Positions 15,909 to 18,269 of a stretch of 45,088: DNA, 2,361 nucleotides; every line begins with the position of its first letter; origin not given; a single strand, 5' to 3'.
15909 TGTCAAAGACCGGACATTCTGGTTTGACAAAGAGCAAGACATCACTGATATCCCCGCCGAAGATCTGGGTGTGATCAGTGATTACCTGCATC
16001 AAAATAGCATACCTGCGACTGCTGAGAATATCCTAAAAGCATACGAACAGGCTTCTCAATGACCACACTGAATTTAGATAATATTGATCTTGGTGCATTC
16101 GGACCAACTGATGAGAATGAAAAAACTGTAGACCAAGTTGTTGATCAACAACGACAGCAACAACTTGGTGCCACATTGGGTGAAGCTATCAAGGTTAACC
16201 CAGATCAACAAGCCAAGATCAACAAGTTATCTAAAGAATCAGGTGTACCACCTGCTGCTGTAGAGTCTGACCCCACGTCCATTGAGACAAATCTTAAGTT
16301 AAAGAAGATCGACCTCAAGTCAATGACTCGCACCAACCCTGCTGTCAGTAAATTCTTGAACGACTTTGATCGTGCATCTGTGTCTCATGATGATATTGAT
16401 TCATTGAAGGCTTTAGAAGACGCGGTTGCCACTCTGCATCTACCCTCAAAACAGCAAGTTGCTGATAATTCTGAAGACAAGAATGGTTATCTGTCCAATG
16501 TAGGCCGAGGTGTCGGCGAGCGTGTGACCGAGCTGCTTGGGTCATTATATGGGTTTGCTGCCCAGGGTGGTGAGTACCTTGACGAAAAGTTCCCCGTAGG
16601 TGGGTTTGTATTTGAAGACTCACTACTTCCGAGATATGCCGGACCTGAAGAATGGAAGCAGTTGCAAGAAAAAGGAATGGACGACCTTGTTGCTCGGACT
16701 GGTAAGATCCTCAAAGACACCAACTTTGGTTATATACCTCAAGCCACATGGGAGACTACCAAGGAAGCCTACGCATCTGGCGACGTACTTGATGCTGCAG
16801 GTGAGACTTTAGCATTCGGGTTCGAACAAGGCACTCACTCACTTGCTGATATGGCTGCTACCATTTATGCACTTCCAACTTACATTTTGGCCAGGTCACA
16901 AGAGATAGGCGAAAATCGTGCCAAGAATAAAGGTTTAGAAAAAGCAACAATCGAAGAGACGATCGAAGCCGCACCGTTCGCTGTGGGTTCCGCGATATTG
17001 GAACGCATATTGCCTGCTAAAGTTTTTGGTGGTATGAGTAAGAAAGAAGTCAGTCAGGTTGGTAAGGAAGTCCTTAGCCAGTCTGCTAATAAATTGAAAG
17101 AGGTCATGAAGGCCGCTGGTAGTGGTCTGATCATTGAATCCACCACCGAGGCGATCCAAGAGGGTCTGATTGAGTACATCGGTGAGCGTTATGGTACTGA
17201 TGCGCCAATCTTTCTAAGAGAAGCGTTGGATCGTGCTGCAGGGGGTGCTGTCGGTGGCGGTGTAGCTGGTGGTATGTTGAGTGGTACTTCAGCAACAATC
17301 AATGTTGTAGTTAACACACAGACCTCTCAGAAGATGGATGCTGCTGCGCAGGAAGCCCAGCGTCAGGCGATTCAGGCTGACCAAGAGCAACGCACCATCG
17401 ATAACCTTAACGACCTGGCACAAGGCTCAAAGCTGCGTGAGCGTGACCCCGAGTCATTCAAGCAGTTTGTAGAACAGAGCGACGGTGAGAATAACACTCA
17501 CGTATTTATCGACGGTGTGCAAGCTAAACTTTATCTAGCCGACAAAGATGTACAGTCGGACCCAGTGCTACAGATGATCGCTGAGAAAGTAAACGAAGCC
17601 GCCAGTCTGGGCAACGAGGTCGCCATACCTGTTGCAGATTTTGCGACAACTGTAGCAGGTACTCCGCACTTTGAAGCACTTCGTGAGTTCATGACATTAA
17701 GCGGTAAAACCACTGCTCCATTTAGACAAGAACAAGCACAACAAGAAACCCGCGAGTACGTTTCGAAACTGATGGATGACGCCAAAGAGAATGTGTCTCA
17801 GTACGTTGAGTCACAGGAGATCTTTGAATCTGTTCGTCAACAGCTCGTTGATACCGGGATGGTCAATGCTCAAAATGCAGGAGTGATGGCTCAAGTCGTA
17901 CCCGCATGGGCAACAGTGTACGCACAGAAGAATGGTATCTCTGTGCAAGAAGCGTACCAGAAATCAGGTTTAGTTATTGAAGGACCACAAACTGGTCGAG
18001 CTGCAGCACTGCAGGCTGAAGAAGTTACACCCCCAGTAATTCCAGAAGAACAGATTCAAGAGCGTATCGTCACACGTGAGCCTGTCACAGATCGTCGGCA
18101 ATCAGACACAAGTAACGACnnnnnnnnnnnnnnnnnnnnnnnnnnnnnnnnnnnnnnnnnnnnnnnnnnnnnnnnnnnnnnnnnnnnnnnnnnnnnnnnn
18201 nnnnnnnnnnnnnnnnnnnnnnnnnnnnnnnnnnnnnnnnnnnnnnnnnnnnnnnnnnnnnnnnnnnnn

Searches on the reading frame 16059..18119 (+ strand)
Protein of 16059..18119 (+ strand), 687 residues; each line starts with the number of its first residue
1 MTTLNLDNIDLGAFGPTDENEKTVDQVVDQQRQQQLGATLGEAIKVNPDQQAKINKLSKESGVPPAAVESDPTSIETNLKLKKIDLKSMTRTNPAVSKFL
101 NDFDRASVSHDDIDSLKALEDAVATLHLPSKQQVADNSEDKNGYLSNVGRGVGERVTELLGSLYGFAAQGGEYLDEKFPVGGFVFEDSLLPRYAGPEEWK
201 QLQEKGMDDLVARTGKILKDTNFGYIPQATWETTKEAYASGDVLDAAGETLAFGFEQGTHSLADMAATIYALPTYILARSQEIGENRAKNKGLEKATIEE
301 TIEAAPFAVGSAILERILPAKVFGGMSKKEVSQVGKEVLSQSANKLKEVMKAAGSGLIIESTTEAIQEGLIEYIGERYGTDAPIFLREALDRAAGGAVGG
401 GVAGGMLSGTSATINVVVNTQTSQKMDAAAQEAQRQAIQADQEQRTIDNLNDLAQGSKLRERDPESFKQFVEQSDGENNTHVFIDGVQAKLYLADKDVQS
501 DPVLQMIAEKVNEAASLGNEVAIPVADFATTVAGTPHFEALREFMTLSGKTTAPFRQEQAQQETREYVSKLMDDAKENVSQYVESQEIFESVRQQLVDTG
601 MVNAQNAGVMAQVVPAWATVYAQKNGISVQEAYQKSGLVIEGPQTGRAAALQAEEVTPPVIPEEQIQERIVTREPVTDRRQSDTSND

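Call 42: search_protein_families(library=pfam, proteins=[window:16059-18119:+], max_evalue=1)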
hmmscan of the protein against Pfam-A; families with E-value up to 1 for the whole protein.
window:16059-18119:+ (687 aa): 1 family
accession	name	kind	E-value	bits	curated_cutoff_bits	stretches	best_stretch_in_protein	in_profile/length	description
PF18834.6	LPD22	-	2.5e-15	56.9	28.6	1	44-125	10-89/97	Large polyvalent protein associated domain 22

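Call 61: search_solved_structures(query=window:16059-18119:+, max_evalue=1)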
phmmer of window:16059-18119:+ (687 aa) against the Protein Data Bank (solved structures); distinct sequences matched with E-value up to 1: 1.
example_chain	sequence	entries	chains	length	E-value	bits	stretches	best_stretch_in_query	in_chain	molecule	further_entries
1sgm_A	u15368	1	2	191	0.19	13.5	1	542-667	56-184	Putative HTH-type transcriptional regulator yxaF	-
